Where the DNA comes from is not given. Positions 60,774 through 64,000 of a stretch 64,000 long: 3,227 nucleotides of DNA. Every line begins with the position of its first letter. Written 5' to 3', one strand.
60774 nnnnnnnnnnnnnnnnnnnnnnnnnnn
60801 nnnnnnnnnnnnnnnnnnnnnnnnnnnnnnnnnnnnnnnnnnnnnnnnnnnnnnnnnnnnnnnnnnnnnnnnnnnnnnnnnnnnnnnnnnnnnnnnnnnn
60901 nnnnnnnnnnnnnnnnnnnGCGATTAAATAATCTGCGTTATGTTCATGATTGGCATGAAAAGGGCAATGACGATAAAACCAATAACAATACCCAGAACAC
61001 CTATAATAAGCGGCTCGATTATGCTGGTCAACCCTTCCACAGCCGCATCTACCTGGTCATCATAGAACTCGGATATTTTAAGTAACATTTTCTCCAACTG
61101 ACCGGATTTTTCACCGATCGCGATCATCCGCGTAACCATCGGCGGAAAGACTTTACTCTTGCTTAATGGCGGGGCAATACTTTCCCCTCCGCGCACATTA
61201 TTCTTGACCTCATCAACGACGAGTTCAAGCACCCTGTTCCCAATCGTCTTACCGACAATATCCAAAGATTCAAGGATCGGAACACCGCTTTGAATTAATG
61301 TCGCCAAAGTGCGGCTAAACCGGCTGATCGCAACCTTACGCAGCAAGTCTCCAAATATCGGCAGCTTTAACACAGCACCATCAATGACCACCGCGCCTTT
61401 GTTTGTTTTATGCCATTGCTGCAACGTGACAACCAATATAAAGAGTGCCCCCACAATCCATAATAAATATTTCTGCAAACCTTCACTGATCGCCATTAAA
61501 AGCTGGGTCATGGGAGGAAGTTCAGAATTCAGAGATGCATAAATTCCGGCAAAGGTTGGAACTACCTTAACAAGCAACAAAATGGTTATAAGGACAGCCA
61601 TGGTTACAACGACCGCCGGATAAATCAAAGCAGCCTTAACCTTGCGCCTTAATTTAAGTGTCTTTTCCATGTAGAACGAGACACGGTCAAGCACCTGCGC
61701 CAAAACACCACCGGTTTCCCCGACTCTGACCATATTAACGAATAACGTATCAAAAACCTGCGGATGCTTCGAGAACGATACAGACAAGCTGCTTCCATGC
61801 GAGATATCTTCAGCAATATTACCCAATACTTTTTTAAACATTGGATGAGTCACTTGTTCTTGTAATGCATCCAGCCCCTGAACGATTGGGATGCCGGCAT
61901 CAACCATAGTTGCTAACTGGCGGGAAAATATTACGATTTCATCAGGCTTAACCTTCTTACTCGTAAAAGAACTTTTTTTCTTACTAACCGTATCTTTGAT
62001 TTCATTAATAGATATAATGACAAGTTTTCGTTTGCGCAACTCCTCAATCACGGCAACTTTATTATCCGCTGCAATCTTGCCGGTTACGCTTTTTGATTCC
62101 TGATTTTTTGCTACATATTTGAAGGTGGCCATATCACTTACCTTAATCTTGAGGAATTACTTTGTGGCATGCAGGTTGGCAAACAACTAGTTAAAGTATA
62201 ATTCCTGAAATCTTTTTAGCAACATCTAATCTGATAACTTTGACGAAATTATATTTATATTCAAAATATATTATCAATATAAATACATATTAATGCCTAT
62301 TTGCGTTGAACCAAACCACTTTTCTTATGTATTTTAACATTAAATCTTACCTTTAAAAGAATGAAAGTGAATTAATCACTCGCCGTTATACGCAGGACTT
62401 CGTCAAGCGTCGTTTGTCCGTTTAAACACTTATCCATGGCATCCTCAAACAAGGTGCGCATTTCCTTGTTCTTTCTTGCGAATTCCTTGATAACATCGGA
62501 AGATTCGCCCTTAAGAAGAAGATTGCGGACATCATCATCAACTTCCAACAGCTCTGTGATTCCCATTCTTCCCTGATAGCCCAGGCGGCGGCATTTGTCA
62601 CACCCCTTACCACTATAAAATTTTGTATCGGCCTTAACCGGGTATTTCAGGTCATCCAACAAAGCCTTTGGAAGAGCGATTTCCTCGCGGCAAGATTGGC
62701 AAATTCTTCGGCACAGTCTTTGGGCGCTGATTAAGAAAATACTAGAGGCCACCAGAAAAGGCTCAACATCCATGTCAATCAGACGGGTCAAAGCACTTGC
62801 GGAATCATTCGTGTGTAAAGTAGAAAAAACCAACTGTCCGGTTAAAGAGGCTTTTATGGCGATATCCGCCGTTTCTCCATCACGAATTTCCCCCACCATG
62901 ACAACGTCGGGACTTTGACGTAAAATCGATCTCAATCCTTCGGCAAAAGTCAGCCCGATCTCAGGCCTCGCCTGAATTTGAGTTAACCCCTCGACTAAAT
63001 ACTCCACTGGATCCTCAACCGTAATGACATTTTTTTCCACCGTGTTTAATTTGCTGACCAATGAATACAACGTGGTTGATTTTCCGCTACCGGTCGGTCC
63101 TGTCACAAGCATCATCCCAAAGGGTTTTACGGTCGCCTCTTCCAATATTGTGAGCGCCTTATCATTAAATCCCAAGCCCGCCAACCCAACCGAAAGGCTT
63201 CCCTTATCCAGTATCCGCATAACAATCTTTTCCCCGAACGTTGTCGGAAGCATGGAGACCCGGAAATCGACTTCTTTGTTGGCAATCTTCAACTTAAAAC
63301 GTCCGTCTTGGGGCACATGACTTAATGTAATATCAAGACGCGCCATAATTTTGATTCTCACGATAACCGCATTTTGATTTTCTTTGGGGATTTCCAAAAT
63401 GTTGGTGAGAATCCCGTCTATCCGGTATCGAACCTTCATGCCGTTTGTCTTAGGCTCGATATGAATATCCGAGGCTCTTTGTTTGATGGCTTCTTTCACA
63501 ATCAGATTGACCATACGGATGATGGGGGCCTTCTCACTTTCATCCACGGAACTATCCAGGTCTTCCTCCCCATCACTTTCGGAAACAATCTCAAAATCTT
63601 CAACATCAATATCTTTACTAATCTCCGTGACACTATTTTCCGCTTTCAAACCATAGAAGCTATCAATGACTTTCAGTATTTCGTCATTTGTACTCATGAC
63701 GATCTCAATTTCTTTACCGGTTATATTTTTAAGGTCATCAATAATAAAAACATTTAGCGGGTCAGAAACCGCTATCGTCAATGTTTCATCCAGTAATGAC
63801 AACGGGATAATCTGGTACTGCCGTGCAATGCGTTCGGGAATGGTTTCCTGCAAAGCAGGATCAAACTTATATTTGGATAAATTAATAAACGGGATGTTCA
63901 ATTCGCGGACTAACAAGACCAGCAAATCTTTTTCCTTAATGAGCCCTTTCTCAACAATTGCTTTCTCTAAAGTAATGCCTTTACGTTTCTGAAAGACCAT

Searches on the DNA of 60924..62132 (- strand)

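Call 33: search_rna_families(sources=[L052, L016, L054, L007, L072, L013, L036, L064, L018, L024, L070, L014, L009], threshold=gathering)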
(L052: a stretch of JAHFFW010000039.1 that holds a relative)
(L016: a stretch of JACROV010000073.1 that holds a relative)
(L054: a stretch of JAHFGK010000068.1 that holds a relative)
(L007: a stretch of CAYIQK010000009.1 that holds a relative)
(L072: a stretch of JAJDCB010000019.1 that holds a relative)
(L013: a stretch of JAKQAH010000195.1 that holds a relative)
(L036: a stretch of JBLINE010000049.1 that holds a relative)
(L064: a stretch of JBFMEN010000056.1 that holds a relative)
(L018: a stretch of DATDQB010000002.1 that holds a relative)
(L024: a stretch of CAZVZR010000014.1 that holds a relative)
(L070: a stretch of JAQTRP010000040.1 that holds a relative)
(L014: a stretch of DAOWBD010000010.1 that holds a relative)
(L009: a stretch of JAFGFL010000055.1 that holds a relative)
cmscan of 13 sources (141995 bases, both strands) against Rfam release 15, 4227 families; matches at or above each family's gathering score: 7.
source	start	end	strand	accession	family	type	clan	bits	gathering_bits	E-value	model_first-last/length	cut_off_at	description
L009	7930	8017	+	RF03167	c-di-GMP-I-GGC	Cis-reg; riboswitch;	CL00126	73.3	59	4e-15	1-80/80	no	c-di-GMP-I-GGC riboswitch aptamer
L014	8718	8797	+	RF01051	c-di-GMP-I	Cis-reg; riboswitch;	CL00126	67.1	35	1.3e-10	1-87/87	no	c-di-GMP-I riboswitch aptamer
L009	10657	10736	+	RF03167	c-di-GMP-I-GGC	Cis-reg; riboswitch;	CL00126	61.2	59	1.2e-11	1-80/80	no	c-di-GMP-I-GGC riboswitch aptamer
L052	4089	4158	+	RF01051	c-di-GMP-I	Cis-reg; riboswitch;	CL00126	40.8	35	0.00034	1-87/87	no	c-di-GMP-I riboswitch aptamer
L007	7822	7901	+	RF01051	c-di-GMP-I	Cis-reg; riboswitch;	CL00126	39.8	35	0.00059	1-87/87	no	c-di-GMP-I riboswitch aptamer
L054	9022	9081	+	RF01051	c-di-GMP-I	Cis-reg; riboswitch;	CL00126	39.7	35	0.00061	1-87/87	no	c-di-GMP-I riboswitch aptamer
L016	8016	8075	+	RF01051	c-di-GMP-I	Cis-reg; riboswitch;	CL00126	37.7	35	0.002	1-87/87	no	c-di-GMP-I riboswitch aptamer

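Call 49: search_rna_families(sources=[L055, L058, L060, L061, L062, L075, L076], threshold=gathering)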
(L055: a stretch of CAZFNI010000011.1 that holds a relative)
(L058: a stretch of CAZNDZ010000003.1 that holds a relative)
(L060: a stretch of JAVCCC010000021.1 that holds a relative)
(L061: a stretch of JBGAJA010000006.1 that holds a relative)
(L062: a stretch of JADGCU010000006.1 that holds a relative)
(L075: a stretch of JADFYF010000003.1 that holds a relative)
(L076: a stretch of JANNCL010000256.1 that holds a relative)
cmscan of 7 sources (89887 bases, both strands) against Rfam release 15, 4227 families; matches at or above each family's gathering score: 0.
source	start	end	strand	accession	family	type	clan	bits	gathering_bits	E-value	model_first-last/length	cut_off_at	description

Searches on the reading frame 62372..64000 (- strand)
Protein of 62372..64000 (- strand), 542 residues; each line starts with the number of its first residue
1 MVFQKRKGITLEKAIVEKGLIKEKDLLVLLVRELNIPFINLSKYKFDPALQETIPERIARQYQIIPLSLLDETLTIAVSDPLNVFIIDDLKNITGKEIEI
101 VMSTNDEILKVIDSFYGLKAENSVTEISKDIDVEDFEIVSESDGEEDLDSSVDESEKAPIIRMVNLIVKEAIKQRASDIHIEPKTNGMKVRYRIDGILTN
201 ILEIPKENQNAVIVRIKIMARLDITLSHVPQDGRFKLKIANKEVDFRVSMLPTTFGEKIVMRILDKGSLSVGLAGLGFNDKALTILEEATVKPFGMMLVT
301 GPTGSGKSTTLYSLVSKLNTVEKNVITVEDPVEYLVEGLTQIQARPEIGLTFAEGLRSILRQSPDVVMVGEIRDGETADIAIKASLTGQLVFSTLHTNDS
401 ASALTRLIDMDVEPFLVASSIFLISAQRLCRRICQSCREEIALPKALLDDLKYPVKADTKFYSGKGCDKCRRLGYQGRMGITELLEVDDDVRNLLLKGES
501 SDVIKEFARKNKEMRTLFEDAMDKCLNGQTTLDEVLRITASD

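Call 37: search_protein_families(library=pfam, proteins=[window:62372-64000:-], max_evalue=0.001)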
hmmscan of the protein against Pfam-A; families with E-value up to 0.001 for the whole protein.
window:62372-64000:- (542 aa): 5 families
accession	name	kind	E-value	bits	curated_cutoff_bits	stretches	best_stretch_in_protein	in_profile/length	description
PF00437.27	T2SSE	-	2.3e-129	431.7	24.9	1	154-537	2-370/370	Type II/IV secretion system protein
PF05157.20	MshEN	-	5.5e-21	74.8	23.1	1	34-119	1-87/90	MshEN domain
PF13401.12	AAA_22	-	3.5e-05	24.6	27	1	295-333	6-44/130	AAA domain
PF25199.1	nSTAND_NTPase5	-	4.2e-05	23.8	34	1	287-343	34-91/145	Novel STAND NTPase 5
PF13555.12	AAA_29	-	0.0006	19.9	27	0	288-311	16-39/61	P-loop containing region of AAA domain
